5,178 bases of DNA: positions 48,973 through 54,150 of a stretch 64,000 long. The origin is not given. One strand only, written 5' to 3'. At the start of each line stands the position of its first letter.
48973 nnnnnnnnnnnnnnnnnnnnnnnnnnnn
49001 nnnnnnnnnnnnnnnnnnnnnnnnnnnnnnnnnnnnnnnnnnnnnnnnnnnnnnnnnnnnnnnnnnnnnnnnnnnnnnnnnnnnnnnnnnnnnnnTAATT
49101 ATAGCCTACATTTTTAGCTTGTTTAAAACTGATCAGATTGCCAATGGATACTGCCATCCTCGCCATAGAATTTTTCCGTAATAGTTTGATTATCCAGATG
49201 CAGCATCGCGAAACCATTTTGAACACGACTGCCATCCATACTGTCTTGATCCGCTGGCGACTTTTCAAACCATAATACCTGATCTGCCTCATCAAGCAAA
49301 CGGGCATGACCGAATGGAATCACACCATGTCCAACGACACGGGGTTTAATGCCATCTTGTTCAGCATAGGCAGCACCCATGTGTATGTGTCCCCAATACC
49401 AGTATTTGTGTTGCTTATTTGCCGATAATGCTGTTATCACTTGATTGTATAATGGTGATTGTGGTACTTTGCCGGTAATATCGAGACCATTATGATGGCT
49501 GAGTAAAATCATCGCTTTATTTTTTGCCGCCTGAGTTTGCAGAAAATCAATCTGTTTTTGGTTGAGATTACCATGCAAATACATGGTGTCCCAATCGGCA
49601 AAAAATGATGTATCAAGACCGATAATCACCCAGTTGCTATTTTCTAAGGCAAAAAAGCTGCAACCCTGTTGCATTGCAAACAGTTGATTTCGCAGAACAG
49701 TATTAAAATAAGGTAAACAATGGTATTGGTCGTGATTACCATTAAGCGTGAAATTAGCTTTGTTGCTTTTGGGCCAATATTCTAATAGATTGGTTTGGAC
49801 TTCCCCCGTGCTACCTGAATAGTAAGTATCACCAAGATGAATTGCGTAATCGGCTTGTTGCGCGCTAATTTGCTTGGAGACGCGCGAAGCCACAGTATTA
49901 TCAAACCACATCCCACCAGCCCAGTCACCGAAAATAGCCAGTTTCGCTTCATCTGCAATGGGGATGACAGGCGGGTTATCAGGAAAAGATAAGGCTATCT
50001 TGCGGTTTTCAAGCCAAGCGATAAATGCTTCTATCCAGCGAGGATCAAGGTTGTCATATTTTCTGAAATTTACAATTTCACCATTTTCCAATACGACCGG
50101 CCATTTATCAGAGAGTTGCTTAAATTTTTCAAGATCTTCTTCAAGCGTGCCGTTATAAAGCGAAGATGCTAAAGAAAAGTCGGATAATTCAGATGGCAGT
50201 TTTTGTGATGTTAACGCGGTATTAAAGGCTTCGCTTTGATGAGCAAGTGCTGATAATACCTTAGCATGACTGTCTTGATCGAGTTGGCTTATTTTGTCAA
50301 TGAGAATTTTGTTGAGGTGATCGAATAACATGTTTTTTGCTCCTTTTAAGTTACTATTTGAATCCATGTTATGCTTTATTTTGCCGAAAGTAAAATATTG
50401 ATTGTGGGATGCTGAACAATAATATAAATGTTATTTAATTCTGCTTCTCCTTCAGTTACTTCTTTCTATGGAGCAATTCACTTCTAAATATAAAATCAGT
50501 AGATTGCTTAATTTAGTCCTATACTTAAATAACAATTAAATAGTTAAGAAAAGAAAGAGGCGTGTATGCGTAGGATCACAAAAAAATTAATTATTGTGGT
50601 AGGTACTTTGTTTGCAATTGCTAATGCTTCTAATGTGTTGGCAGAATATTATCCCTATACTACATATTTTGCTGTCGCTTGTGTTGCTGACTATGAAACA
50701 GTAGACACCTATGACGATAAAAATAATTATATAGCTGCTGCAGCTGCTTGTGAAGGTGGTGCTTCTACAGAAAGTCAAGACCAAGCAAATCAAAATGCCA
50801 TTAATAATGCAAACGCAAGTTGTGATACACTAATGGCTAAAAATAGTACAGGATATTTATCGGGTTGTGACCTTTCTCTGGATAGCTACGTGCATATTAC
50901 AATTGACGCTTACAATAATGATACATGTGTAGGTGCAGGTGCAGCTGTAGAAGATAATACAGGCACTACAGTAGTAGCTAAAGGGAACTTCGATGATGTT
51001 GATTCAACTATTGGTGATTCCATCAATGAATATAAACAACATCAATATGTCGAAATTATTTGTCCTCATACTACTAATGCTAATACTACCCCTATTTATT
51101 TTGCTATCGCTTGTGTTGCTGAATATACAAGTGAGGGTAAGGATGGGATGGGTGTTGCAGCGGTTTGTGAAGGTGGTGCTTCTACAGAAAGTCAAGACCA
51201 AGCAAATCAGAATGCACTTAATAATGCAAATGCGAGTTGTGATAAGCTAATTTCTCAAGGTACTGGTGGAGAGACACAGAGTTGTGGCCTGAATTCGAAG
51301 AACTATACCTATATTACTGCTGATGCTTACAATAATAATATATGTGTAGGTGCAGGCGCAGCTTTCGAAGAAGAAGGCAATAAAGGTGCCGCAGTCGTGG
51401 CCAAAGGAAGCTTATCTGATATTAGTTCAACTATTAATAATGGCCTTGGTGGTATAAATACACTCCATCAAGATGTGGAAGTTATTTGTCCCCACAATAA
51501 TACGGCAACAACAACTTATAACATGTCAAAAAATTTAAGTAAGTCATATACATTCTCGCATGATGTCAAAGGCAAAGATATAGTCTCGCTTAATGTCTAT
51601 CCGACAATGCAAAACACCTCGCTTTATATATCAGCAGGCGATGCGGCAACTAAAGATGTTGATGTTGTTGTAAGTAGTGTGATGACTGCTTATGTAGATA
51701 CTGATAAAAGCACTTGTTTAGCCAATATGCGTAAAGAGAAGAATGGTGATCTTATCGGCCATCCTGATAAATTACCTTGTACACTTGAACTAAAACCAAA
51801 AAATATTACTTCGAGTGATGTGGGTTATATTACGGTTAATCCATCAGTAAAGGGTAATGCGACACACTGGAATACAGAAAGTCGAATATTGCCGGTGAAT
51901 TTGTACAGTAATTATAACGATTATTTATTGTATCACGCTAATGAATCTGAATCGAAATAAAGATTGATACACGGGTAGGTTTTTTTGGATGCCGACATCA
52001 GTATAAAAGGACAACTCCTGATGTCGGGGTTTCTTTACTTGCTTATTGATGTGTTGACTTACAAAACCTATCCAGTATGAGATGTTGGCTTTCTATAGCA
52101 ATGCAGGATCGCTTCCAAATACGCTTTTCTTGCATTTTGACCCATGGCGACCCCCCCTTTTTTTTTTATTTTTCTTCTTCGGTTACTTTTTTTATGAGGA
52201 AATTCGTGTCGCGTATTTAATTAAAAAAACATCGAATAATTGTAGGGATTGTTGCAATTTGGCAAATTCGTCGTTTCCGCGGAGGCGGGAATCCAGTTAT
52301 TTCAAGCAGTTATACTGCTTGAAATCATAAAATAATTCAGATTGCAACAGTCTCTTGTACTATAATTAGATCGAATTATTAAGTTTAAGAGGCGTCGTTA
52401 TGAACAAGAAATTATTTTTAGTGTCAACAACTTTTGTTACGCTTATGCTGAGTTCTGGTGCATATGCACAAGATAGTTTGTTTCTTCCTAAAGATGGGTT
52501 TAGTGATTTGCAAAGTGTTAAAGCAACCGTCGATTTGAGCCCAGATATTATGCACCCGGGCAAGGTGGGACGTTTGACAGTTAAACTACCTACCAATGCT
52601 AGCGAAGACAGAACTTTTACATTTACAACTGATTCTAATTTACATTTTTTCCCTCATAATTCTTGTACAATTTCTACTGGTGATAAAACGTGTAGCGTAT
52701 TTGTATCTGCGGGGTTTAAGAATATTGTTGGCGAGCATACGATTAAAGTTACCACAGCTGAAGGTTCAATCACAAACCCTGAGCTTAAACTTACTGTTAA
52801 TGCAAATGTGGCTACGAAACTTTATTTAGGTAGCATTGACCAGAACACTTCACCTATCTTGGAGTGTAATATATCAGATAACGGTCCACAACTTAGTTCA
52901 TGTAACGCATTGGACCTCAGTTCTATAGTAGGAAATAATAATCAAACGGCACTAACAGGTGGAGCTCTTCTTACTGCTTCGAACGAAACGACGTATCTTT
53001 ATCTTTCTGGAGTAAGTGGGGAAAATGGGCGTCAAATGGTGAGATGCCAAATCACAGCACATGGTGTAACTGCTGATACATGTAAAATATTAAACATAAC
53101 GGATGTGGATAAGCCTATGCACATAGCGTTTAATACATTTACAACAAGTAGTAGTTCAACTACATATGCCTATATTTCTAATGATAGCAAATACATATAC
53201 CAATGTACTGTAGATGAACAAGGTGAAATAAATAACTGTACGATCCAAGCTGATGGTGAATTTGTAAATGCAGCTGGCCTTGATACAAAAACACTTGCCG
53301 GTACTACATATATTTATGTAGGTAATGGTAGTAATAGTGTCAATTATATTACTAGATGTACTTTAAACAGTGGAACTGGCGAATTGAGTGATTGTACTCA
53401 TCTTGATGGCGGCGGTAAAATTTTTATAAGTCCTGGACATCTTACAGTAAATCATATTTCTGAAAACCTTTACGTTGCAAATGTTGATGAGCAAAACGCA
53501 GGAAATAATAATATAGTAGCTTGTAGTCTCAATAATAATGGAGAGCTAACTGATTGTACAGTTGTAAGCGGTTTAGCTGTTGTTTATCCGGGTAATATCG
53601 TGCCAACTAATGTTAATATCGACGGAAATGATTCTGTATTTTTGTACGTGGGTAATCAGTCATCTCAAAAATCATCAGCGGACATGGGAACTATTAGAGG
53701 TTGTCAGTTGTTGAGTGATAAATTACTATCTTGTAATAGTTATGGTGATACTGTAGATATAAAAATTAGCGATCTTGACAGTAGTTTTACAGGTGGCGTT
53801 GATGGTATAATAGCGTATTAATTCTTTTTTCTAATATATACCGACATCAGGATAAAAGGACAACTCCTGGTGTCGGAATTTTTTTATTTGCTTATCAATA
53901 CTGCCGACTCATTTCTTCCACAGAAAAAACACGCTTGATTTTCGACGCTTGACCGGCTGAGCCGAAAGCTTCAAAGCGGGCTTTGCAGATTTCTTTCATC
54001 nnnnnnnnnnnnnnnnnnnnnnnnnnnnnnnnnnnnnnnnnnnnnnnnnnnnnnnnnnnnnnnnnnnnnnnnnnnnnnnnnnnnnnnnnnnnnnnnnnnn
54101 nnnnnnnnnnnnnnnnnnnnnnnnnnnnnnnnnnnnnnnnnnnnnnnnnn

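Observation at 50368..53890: Two adjacent secreted repeat-protein genes sharing a duplicated terminator module, the second with a C7T10 homopolymer tract upstream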

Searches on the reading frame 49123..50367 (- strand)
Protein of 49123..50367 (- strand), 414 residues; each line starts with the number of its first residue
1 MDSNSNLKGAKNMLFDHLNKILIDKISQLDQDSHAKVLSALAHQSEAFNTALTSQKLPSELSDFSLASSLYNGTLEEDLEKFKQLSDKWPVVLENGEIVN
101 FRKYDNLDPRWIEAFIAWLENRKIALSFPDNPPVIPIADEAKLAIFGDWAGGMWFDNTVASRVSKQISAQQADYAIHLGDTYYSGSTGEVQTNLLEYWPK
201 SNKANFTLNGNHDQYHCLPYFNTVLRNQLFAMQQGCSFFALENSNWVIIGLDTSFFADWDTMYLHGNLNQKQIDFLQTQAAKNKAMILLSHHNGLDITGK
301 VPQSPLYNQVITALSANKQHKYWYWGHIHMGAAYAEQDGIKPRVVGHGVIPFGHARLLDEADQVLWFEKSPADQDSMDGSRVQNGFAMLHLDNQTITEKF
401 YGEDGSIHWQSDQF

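Call 7: search_protein_families(library=pfam, proteins=[window:49123-50367:-], max_evalue=1)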
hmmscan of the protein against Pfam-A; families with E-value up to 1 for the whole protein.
window:49123-50367:- (414 aa): 3 families
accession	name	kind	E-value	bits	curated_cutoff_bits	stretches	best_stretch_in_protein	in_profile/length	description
PF00149.33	Metallophos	-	1.6e-07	32.4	21.5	1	142-330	2-190/191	Calcineurin-like phosphoesterase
PF09423.15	PhoD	-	0.043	13.4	27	1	163-206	16-61/343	PhoD-like phosphatase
PF03735.19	ENT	-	0.2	12.2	28.5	1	25-49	3-27/71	ENT domain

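Call 8: search_protein_families(library=ncbifam, proteins=[window:49123-50367:-], max_evalue=1)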
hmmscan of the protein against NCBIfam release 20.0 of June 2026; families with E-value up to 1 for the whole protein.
window:49123-50367:- (414 aa): 0 families

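Call 69: search_protein_families(library=padloc, proteins=[window:49123-50364:-], max_evalue=0.1)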
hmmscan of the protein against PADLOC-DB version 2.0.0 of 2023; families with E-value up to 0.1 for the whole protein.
window:49123-50364:- (413 aa): 1 family
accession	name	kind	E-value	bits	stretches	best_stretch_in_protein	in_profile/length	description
PDLC04908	PDC-S10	-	0.00013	19.3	1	164-339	23-193/223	-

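Call 78: find_encoding_contigs(protein=window:49123-50367:-, flank=10000, max_places=6)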
Protein window:49123-50367:- (414 aa): no gene with exactly this product is on record in the collection.

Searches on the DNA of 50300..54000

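Call 90: search_rna_families(source=window, start=50300, end=54000, threshold=evalue, max_evalue=1)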
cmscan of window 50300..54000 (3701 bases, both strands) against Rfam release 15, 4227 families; matches with E-value up to 1: 1.
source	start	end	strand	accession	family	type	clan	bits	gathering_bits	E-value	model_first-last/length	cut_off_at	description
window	51446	51604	+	RF00028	Intron_gpI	Intron;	-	18.7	50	0.14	1-253/253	no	Group I catalytic intron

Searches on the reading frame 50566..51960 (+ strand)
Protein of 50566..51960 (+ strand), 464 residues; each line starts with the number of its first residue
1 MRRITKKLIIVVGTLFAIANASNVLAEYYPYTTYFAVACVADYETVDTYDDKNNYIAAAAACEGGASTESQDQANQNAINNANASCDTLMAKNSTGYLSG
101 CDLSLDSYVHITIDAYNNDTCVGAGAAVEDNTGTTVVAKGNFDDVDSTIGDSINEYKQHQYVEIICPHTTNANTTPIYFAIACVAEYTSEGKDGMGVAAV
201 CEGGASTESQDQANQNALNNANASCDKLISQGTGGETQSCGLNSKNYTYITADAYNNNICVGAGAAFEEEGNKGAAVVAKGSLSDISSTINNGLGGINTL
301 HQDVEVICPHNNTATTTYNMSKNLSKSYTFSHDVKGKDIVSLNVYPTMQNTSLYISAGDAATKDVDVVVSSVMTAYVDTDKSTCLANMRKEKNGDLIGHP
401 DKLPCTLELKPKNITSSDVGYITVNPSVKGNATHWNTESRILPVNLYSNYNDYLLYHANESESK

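Call 7: search_protein_families(library=pfam, proteins=[window:50566-51960:+], max_evalue=1)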
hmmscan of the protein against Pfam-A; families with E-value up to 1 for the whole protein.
window:50566-51960:+ (464 aa): 2 families
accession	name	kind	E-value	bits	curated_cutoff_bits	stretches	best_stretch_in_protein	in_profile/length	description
PF07311.17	Dodecin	-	0.0061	17.3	22.5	0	65-88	9-32/64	Dodecin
PF19317.4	Gag_p24_C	-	0.27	11.4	25.9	0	215-229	45-59/74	Gag protein p24 C-terminal domain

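Call 8: search_protein_families(library=ncbifam, proteins=[window:50566-51960:+], max_evalue=1)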
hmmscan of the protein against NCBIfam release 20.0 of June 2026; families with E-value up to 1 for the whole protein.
window:50566-51960:+ (464 aa): 2 families
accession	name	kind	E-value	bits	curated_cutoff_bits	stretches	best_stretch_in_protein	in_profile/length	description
NF041389.1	dodecin_Halo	equivalog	0.0018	18.5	100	0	65-89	10-34/65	dodecin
NF043052.1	DodecBact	equivalog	0.098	12.9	75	0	65-86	12-33/67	dodecin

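Call 10: find_homologous_proteins(query=window:50566-51957:+)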
Query window:50566-51957:+ (464 aa): 1 proteins with E <= 0.001 among 8000 candidates.
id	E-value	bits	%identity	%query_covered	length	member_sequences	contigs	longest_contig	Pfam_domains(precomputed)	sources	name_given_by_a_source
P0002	0.0e+0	1026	100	100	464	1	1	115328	-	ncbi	ncbi:MAG: hypothetical protein AAGA27_00435 [Pseudomonadota bacterium]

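Call 30: predict_structure(protein=window:50644-51957:+)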
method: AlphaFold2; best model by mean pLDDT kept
length: 438 residues; sequences in the alignment: 1
mean_pLDDT: 32.1   pTM: 0.23
mean pLDDT of the five models: 32.1, 30.5, 29.7, 25.2, 22.9
residues with pLDDT >= 90: 0; 70-90: 0; 50-70: 0; < 50: 438
segments of 3 or more residues with pLDDT < 50: 1-438
pLDDT, mean of each block of 10 residues (from residue 1): 28 30 31 29 42 45 35 30 27 26 26 27 27 25 26 29 29 29 39 42 32 26 28 33 30 35 36 32 33 34 35 35 34 33 34 32 35 37 33 31 32 33 32 31
secondary structure, 60 per line:
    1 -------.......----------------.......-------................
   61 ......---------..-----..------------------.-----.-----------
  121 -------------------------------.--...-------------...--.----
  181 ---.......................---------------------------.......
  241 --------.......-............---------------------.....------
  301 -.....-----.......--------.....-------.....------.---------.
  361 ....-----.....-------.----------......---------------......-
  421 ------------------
elements in order: E8-14 E31-37 H45-66 E155-157 E171-173 H184-206 E234-240 E249-255 H257-268 E290-294 E302-306 E312-318 E327-331 E339-343 E360-364 E370-374 E393-398 E414-419

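Call 34: search_solved_structures(query=window:50644-51957:+, max_evalue=10)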
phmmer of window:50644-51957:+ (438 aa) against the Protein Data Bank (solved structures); distinct sequences matched with E-value up to 10: 0.

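Call 69: search_protein_families(library=padloc, proteins=[window:50566-51957:+], max_evalue=0.1)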
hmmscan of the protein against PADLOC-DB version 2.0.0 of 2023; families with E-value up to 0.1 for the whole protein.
window:50566-51957:+ (464 aa): 1 family
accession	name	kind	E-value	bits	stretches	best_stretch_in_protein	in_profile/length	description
PDLC00349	PtuB1|PtuB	-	0.00091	17.2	0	60-89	97-126/260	Unknown function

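Call 75: search_dna_similar(query=window:50644-51957:+, collection=plasmids, mode=protein, max_evalue=0.001, max_rows=10)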
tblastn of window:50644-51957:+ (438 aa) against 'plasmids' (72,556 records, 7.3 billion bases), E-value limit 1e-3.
No match.

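Call 76: search_dna_similar(query=window:50644-51957:+, collection=phages, mode=protein, max_evalue=0.001, max_rows=10)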
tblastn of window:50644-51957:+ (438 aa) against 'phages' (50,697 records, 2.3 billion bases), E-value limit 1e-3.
No match.

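Call 77: find_related_loci(query=window:50644-51957:+, collection=viral_contigs, flank=3000)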
Query window:50644-51957:+ (438 aa) in viral_contigs; peptide patterns used: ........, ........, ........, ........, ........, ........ (x = any residue, [..] = any of these).
3 stretches matched a pattern, but none encodes a relative of the query by tblastn (E <= 1e-3).

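Call 79: find_encoding_contigs(protein=window:50566-51960:+, flank=10000, max_places=6)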
Protein window:50566-51960:+ (464 aa): no gene with exactly this product is on record in the collection.

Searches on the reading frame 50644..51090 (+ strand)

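Call 68: search_protein_families(library=pfam, proteins=[window:50644-51090:+], max_evalue=10)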
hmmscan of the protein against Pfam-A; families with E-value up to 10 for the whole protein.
window:50644-51090:+ (149 aa): 1 family
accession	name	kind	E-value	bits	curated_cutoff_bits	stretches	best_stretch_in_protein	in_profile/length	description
PF07311.17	Dodecin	-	0.16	12.7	22.5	1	39-62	9-32/64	Dodecin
